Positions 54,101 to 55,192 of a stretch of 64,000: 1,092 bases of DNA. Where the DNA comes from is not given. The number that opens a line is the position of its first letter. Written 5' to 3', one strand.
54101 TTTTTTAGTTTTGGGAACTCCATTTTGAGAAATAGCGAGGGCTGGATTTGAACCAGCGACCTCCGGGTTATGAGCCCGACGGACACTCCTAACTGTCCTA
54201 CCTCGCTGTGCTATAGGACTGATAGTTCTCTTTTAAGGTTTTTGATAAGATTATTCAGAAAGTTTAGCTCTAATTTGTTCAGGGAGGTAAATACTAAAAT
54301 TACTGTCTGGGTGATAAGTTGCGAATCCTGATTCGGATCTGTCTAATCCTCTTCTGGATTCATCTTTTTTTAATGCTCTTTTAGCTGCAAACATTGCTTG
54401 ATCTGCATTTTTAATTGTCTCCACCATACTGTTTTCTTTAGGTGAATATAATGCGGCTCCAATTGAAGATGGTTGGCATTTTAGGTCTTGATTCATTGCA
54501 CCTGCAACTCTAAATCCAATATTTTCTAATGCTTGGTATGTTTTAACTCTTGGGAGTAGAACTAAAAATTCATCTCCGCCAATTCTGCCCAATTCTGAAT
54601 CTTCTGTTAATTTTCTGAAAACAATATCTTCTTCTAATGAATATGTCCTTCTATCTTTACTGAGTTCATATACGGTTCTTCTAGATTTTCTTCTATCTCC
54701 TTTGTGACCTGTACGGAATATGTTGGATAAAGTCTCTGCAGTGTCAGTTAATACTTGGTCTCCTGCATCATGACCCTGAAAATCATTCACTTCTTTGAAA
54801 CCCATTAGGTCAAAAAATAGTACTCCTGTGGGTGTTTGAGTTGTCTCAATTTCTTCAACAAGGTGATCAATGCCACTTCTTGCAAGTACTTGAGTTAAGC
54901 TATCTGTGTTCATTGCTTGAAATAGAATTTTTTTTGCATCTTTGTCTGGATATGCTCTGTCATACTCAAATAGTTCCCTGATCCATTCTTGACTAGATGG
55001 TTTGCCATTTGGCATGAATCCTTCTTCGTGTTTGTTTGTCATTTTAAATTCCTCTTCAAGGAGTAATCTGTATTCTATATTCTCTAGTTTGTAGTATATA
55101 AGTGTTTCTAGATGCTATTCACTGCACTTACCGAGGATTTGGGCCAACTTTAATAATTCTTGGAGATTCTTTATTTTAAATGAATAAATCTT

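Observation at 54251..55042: GGDEF (diguanylate-cyclase-like) protein in an archaeal genome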

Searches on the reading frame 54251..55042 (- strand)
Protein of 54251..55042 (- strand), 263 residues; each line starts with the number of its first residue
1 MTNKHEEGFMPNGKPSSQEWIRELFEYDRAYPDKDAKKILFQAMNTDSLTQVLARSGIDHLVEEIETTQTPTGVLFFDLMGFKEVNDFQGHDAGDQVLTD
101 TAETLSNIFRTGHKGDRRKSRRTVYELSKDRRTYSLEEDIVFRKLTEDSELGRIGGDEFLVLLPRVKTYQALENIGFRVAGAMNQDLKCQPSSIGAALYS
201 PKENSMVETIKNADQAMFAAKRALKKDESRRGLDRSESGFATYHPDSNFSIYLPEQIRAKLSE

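Call 3: search_protein_families(library=pfam, proteins=[window:54251-55042:-], max_evalue=0.1)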
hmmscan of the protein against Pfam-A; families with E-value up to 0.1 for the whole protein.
window:54251-55042:- (263 aa): 2 families
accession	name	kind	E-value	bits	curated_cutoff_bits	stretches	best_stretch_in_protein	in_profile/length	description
PF00990.26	GGDEF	-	2.4e-22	79.9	23.8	2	45-113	2-74/161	Diguanylate cyclase, GGDEF domain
PF22335.1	Cas10-Cmr2_palm2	-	0.039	14.5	27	1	153-227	56-130/133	Cas10/Cmr2, second palm domain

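Call 8: find_homologous_proteins(query=window:54251-55042:-)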
Query window:54251-55042:- (263 aa): 392 proteins with E <= 0.001 among 1308 candidates; the best 120 are listed.
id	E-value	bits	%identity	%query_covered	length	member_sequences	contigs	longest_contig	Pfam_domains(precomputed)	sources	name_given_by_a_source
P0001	7.0e-171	584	100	100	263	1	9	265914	PF00990.27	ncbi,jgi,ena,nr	ncbi:GGDEF domain-containing protein [Candidatus Woesearchaeota archaeon]|jgi:GGDEF domain-containin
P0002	1.1e-142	492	85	100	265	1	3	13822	PF00990.27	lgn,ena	-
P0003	4.8e-102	359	64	98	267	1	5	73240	PF00990.27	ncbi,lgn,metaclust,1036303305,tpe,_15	metaclust:\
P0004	5.4e-101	355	63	99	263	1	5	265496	PF00990.27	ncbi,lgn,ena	-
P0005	3.2e-97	343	62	98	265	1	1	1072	PF00990.27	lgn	-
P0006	1.0e-48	184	43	98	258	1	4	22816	PF00990.27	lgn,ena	-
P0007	5.0e-14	71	34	64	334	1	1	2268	PF13188.14,PF00990.27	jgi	-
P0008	2.1e-13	69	32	71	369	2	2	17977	PF00990.27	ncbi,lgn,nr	ncbi:MAG TPA: diguanylate cyclase [Candidatus Baltobacteraceae bacterium]|nr:diguanylate cyclase [Ca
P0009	1.8e-12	65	30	66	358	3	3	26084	PF00990.27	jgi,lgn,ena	jgi:diguanylate cyclase (GGDEF)-like protein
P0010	2.8e-11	62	29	73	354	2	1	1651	PF00990.27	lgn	-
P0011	1.0e-10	60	31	73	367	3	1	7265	PF08447.19,PF00990.27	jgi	-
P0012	4.1e-10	58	28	68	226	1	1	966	PF00990.27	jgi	jgi:diguanylate cyclase (GGDEF)-like protein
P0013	4.5e-10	58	30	69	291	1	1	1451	PF00990.27,PF00072.31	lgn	-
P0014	9.9e-10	56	33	73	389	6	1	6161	PF00990.27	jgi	-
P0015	1.0e-9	56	28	67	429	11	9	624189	PF00990.27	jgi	-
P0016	1.8e-9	56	32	70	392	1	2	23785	PF00990.27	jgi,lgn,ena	-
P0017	1.9e-9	56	28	68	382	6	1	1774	PF13185.13,PF00990.27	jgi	jgi:diguanylate cyclase (GGDEF)-like protein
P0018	2.0e-9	55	30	71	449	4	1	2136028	PF00563.26,PF00990.27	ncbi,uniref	ncbi:putative bifunctional diguanylate cyclase/phosphodiesterase [Hydrogenophilus thermoluteolus]|un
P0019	2.3e-9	55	28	68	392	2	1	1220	PF00990.27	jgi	jgi:diguanylate cyclase (GGDEF)-like protein/PAS domain S-box-containing protein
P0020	2.5e-9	55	32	58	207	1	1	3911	PF00990.27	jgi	jgi:diguanylate cyclase (GGDEF)-like protein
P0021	2.7e-9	55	30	67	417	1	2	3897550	PF08447.19,PF13426.14,PF13188.14,PF08448.17,PF00989.32,PF00990.27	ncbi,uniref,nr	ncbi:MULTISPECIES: diguanylate cyclase domain-containing protein [Bacillus]|uniref:diguanylate cycla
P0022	3.5e-9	55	30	68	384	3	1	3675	PF00990.27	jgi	-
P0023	3.9e-9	55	31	68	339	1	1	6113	PF00990.27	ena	-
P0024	4.1e-9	54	30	70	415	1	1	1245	PF00563.26,PF00990.27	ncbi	ncbi:MAG: putative bifunctional diguanylate cyclase/phosphodiesterase, partial [Candidatus Wenzhouxi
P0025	8.9e-9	53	33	67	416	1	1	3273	PF00990.27,PF17853.7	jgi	jgi:diguanylate cyclase (GGDEF)-like protein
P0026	9.1e-9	53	30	63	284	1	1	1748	PF00990.27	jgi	-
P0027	9.4e-9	53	32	73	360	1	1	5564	PF00990.27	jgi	jgi:diguanylate cyclase (GGDEF)-like protein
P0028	9.6e-9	53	28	71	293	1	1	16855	PF00990.27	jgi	jgi:diguanylate cyclase (GGDEF)-like protein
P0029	1.0e-8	53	35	68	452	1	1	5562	PF08447.19,PF13426.14,PF13188.14,PF08448.17,PF00989.32,PF00990.27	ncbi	-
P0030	1.2e-8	53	31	71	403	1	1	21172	PF00990.27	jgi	jgi:diguanylate cyclase (GGDEF)-like protein/PAS domain S-box-containing protein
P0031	1.3e-8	53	33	68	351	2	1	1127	PF08448.17,PF00990.27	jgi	jgi:diguanylate cyclase (GGDEF)-like protein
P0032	1.4e-8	53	31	68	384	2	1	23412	PF00990.27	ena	-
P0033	1.4e-8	53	31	67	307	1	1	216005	PF00990.27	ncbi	ncbi:GGDEF domain-containing protein [Paenibacillus sp. CAU 1782]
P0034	1.5e-8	53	32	63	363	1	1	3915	PF00990.27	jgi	jgi:diguanylate cyclase (GGDEF)-like protein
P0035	1.5e-8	53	29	67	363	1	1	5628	PF00990.27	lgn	-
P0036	2.0e-8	52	29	60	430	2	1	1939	PF13426.14,PF13188.14,PF00989.32,PF00990.27,PF00072.31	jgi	-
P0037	2.0e-8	52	28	65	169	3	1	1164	PF00990.27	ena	-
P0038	2.2e-8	52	26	67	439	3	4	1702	PF08447.19,PF13426.14,PF13188.14,PF08448.17,PF00989.32,PF00990.27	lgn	-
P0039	2.8e-8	52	28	63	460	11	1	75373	PF00990.27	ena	-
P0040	2.9e-8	52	27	65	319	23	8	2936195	PF13426.14,PF13188.14,PF08448.17,PF00989.32,PF00990.27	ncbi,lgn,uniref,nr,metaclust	ncbi:sensor domain-containing diguanylate cyclase [Syntrophomonas wolfei]|uniref:Diguanylate cyclase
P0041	2.9e-8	52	29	63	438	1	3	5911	PF00990.27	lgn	-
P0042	3.0e-8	52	31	67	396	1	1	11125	PF00990.27,PF17853.7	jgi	jgi:diguanylate cyclase (GGDEF)-like protein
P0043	3.6e-8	51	30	71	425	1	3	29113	PF00990.27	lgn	-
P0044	3.8e-8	51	27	71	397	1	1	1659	PF05227.20,PF00990.27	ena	-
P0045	4.2e-8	51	32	57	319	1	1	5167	PF00990.27,PF00072.31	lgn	-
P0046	4.2e-8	51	31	67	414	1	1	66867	PF00990.27,PF17853.7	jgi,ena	-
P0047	4.7e-8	51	32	58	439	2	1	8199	PF00990.27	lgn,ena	-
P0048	5.2e-8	51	28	80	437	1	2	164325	PF00990.27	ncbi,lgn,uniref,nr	ncbi:Cyclic di-GMP phosphodiesterase Gmr [Marinomonas aquimarina]|uniref:Cyclic di-GMP phosphodieste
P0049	5.2e-8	51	34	58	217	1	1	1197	PF00990.27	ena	-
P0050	5.6e-8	51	30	63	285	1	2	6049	PF00990.27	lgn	-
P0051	5.6e-8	51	33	67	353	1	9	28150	PF22335.2,PF00990.27,PF17853.7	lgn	-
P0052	6.5e-8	51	29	68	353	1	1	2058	PF00990.27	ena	-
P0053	6.6e-8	50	28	81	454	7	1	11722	PF08447.19,PF13426.14,PF13188.14,PF22335.2,PF08448.17,PF00989.32,PF00990.27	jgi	jgi:diguanylate cyclase (GGDEF)-like protein/PAS domain S-box-containing protein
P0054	7.1e-8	50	32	68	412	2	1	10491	PF00990.27,PF17853.7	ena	-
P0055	9.0e-8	50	32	67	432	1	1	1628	PF00990.27,PF17853.7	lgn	-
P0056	9.3e-8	50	32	67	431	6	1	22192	PF00990.27,PF17853.7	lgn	-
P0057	1.1e-7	50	29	70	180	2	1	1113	PF00990.27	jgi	-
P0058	1.2e-7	50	28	73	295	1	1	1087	PF00990.27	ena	-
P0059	1.2e-7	50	27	71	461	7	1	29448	PF13426.14,PF13188.14,PF12860.14,PF08448.17,PF00989.32,PF00990.27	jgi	-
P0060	1.2e-7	50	32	67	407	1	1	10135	PF00990.27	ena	-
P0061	1.3e-7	50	31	67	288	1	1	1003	PF00990.27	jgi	jgi:diguanylate cyclase (GGDEF)-like protein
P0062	1.4e-7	49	31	58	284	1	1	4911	PF00990.27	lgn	-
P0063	1.5e-7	49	30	67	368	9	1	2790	PF01814.29,PF00990.27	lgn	-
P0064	1.7e-7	49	28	67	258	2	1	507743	PF00990.27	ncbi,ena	-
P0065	1.7e-7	49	30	68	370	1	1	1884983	PF01814.29,PF00990.27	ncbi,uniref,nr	ncbi:bacteriohemerythrin [Vibrio sp. JC009]|uniref:bacteriohemerythrin n=1 Tax=Vibrio sp. JC009 TaxI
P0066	1.7e-7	49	32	62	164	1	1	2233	PF00990.27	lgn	-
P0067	1.9e-7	49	31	67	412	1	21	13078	PF00990.27,PF17853.7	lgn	-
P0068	2.3e-7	49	29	68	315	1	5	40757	PF08448.17,PF00990.27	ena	-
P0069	2.3e-7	49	34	57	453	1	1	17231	PF00990.27,PF03924.20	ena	-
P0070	2.6e-7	49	28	63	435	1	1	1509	PF00990.27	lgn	-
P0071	2.7e-7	49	31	58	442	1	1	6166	PF01814.29,PF00990.27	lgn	-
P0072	2.7e-7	48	30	67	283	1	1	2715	PF00990.27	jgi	jgi:diguanylate cyclase (GGDEF)-like protein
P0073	3.0e-7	48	31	58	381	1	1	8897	PF01814.29,PF00990.27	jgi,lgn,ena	-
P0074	3.2e-7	48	28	54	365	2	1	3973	PF05227.20,PF00990.27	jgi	-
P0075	3.4e-7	48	28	77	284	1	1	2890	PF00990.27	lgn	-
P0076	3.6e-7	48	32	67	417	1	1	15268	PF00990.27,PF17853.7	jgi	jgi:diguanylate cyclase (GGDEF)-like protein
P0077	3.6e-7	48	28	58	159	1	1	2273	PF00990.27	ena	-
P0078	4.1e-7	48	28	54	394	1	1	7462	PF05227.20,PF00990.27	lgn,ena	-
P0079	4.1e-7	48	28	54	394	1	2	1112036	PF05227.20,PF00990.27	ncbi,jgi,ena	-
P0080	4.1e-7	48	28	54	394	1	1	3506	PF05227.20,PF00990.27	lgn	-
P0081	4.1e-7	48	27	54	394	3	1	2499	PF05227.20,PF00990.27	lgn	-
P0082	4.2e-7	48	32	48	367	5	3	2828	PF00990.27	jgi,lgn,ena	-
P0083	4.2e-7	48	27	54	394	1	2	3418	PF05227.20,PF00990.27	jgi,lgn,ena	-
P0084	4.2e-7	48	27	54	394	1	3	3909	PF05227.20,PF00990.27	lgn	-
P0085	4.3e-7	48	27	54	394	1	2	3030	PF05227.20,PF00990.27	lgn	-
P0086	4.3e-7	48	26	69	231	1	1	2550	PF22335.2,PF24898.3,PF00990.27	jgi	jgi:diguanylate cyclase (GGDEF)-like protein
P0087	4.7e-7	48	26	68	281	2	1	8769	PF08447.19,PF13426.14,PF08448.17,PF00989.32,PF00990.27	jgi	jgi:diguanylate cyclase (GGDEF)-like protein/PAS domain S-box-containing protein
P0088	4.8e-7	48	30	63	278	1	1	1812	PF00990.27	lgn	-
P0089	5.1e-7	48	34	48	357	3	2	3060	PF00990.27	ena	-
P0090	5.2e-7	48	28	76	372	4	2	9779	PF01814.29,PF00990.27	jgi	jgi:hemerythrin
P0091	6.6e-7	47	27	70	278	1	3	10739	PF00990.27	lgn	-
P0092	6.9e-7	47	29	70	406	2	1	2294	PF05227.20,PF00990.27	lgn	-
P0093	7.4e-7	47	27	54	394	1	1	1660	PF05227.20,PF00990.27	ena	-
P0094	7.5e-7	47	27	70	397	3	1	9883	PF05227.20,PF00990.27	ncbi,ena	-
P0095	7.8e-7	47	29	61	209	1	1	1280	PF00990.27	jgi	-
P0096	7.9e-7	47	30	68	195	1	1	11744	PF00990.27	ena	-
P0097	7.9e-7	47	32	68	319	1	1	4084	PF00990.27,PF17853.7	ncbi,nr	ncbi:MAG TPA: GGDEF domain-containing protein, partial [Longimicrobium sp.]|nr:GGDEF domain-containi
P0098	8.1e-7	47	29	67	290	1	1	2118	PF24898.3,PF00990.27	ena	-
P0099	8.2e-7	47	30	67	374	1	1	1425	PF01814.29,PF00990.27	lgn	-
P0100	9.2e-7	47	26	68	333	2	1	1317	PF08447.19,PF13426.14,PF13188.14,PF08448.17,PF00989.32,PF00990.27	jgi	jgi:diguanylate cyclase (GGDEF)-like protein/PAS domain S-box-containing protein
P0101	9.2e-7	47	29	67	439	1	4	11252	PF08447.19,PF13426.14,PF13188.14,PF13185.13,PF01590.33,PF08448.17,PF13492.13,PF00989.32,PF00990.27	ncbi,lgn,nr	ncbi:MAG: diguanylate cyclase [Nevskia sp.]|nr:diguanylate cyclase [Nevskia sp.]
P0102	9.3e-7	47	30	68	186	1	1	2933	PF00990.27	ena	-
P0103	9.7e-7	47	30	68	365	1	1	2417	PF00990.27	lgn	-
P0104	1.1e-6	47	29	69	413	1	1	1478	PF00990.27,PF17853.7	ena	-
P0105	1.1e-6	46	32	57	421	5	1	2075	PF00990.27,PF17853.7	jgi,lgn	-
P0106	1.1e-6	46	28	58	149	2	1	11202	PF00990.27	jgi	jgi:diguanylate cyclase (GGDEF)-like protein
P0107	1.2e-6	46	27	54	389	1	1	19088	PF05227.20,PF00990.27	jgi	jgi:diguanylate cyclase (GGDEF)-like protein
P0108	1.2e-6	46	32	73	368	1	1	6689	PF01814.29,PF00990.27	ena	-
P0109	1.3e-6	46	27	70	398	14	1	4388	PF05227.20,PF00990.27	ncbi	-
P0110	1.5e-6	46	27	75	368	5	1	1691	PF01814.29,PF00990.27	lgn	-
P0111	1.6e-6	46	32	60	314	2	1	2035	PF00990.27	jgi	jgi:hemerythrin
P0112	1.6e-6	46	30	66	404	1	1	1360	PF00990.27,PF17853.7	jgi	jgi:diguanylate cyclase (GGDEF)-like protein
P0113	1.6e-6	46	32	58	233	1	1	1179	PF00990.27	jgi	-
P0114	1.7e-6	46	31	60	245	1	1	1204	PF00990.27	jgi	jgi:hemerythrin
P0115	1.7e-6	46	30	55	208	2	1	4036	PF00990.27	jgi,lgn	jgi:diguanylate cyclase (GGDEF)-like protein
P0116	1.7e-6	46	27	70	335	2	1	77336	PF00990.27,PF00072.31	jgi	jgi:two-component system cell cycle response regulator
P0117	2.1e-6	46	30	73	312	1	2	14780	PF08447.19,PF00990.27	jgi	jgi:diguanylate cyclase (GGDEF)-like protein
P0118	2.1e-6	46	29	57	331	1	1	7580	PF13426.14,PF08448.17,PF00990.27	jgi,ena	-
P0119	2.1e-6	46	32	67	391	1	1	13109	PF01814.29,PF00990.27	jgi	jgi:hemerythrin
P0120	2.1e-6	46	25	54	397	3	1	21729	PF05227.20,PF00990.27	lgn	-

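Call 9: find_encoding_contigs(protein=window:54251-55042:-, flank=10000)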
Protein window:54251-55042:- (263 aa): 12 contigs read that carry it; 6 places shown.
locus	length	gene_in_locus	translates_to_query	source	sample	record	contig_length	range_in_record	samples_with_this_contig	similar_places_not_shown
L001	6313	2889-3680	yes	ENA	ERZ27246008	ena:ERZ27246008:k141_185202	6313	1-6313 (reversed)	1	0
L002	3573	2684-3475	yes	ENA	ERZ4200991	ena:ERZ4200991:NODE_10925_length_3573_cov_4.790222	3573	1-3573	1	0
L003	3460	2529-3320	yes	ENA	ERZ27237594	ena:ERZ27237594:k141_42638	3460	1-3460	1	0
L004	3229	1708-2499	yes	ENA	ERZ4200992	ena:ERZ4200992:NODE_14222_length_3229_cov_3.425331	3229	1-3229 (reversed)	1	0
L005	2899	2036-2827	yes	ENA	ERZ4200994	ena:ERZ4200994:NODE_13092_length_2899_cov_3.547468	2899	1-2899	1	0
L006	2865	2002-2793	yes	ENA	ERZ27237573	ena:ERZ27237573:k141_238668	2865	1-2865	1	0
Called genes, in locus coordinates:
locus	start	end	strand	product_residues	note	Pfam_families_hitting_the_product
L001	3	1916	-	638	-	?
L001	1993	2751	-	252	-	PF14528:LAGLIDADG_3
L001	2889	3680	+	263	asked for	PF00990:GGDEF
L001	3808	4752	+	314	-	PF01207:Dus, PF01180:DHO_dh (faint)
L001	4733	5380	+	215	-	PF01351:RNase_HII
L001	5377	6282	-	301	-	PF00348:polyprenyl_synt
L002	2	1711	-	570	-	?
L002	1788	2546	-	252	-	PF14528:LAGLIDADG_3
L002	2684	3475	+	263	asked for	PF00990:GGDEF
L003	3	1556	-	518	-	?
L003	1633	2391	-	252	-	PF14528:LAGLIDADG_3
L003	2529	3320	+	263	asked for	PF00990:GGDEF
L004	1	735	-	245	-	?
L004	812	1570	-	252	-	PF14528:LAGLIDADG_3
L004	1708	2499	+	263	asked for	PF00990:GGDEF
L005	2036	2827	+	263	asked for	PF00990:GGDEF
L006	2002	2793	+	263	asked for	PF00990:GGDEF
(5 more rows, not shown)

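Call 11: search_solved_structures(query=window:54251-55042:-, max_evalue=0.001, show_alignments=3)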
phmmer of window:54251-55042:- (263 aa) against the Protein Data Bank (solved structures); distinct sequences matched with E-value up to 0.001: 35.
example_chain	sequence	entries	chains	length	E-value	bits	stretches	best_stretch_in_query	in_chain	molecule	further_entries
5m3c_A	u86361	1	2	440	4.5e-12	49.3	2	51-109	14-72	Diguanylate cyclase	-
6et7_A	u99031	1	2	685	1.2e-11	47.9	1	35-111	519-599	Diguanylate cyclase (GGDEF) domain-containing protein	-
5llw_B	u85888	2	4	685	2.1e-11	47.1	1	35-113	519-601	Diguanylate cyclase (GGDEF) domain-containing protein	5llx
7a7e_A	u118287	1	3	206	3.1e-09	40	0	144-226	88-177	Diguanylate cyclase TpbB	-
4zve_A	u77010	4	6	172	3.8e-09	39.7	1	64-106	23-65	Diguanylate cyclase DosC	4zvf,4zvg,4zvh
4iob_A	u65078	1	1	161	4.3e-09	39.6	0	145-225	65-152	Diguanylate cyclase TpbB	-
3ign_A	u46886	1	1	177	1.3e-08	38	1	44-110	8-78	Diguanylate cyclase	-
4wxw_A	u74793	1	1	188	1.8e-08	37.5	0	147-223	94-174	Uncharacterized protein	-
4urq_U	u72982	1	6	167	4e-08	36.4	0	73-104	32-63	DIGUANYLATE CYCLASE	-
4urg_A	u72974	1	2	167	4.1e-08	36.3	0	73-105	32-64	DIGUANYLATE CYCLASE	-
4wxo_A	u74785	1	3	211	5.3e-08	36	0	147-223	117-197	Uncharacterized protein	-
4urs_A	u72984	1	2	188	6.5e-08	35.7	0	73-105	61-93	DIGUANYLATE CYCLASE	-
3icl_A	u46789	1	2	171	7.2e-08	35.5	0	67-112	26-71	EAL/GGDEF domain protein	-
4yme_A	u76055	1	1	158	1.3e-07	34.7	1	50-107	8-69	sensory box/GGDEF family protein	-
4zmm_A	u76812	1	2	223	3e-07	33.5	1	46-107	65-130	diguanylate cyclase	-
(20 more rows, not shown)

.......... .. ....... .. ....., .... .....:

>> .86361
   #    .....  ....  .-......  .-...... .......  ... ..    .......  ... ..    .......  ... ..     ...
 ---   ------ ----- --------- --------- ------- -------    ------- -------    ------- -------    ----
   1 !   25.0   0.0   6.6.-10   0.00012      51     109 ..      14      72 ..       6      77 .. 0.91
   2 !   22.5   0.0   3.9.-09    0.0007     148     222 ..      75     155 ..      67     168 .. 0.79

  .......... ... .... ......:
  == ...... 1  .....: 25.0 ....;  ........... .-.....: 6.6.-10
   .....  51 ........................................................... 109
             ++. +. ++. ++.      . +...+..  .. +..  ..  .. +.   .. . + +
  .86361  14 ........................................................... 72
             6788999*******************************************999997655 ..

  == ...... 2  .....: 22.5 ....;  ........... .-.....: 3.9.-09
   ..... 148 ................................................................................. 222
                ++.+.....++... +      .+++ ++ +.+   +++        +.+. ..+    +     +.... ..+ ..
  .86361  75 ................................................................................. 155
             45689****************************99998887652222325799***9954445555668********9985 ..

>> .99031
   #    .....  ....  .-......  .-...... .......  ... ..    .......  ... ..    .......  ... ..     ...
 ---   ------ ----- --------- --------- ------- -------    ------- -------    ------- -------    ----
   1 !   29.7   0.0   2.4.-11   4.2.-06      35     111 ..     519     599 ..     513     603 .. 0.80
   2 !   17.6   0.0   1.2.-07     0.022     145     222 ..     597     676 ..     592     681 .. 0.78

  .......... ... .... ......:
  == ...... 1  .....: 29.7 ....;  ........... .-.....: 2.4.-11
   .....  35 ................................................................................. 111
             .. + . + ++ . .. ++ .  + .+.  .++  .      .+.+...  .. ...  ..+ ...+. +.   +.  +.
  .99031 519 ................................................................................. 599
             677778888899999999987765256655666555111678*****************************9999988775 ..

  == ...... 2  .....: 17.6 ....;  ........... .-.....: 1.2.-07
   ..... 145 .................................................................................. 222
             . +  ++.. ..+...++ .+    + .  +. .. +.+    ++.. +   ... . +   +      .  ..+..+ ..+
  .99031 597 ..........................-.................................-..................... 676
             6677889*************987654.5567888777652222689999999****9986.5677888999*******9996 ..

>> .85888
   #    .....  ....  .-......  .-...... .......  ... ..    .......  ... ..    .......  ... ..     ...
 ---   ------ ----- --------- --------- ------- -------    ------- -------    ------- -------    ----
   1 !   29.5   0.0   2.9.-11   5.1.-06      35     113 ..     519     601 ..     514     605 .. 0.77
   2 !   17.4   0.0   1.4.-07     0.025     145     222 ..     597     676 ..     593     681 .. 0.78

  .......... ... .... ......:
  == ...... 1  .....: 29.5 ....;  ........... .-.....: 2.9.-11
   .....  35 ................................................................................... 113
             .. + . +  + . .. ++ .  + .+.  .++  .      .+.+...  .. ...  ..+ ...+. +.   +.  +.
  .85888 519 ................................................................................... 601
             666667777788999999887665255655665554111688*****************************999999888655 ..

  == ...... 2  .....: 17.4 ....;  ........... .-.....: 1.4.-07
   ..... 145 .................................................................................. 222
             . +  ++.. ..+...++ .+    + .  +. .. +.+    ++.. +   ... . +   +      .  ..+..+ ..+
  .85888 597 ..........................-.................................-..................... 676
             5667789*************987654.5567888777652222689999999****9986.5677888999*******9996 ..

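Call 19: find_encoding_contigs(protein=P0004, flank=10000, max_places=2)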
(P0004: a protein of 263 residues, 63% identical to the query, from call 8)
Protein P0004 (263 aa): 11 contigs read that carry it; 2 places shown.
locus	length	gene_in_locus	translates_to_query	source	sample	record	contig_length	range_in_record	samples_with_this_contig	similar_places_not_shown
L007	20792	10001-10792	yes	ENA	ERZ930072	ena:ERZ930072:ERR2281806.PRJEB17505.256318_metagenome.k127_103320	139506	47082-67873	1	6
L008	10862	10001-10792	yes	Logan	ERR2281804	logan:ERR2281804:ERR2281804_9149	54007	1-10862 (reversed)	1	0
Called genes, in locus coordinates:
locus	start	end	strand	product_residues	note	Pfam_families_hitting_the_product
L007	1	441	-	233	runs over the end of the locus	PF00590:TP_methylase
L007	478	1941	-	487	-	PF04055:Radical_SAM (faint)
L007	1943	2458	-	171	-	-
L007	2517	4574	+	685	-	PF13522:GATase_6, PF13537:GATase_7, PF00733:Asn_synthase, PF02540:NAD_synthase (weak), PF24167:DUF7411, PF00733:Asn_synthase, PF01902:Diphthami_syn_2_N, PF28410:Diphthami_syn_2_C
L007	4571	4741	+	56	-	-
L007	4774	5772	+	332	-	PF12705:PDDEXK_1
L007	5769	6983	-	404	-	PF14099:Polysacc_lyase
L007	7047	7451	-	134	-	-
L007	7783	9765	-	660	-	PF12228:DUF3604 (weak)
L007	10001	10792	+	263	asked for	PF00990:GGDEF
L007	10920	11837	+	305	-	PF01207:Dus, PF01180:DHO_dh (faint)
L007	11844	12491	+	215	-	PF01351:RNase_HII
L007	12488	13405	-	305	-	PF00348:polyprenyl_synt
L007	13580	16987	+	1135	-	PF02463:SMC_N, PF13175:AAA_15, PF13304:AAA_21 (weak), PF13476:AAA_23, PF06470:SMC_hinge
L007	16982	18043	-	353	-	-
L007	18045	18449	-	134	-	-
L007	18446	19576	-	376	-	-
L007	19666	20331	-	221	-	-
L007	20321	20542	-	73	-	-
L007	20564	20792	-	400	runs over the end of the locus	-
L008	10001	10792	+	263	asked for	PF00990:GGDEF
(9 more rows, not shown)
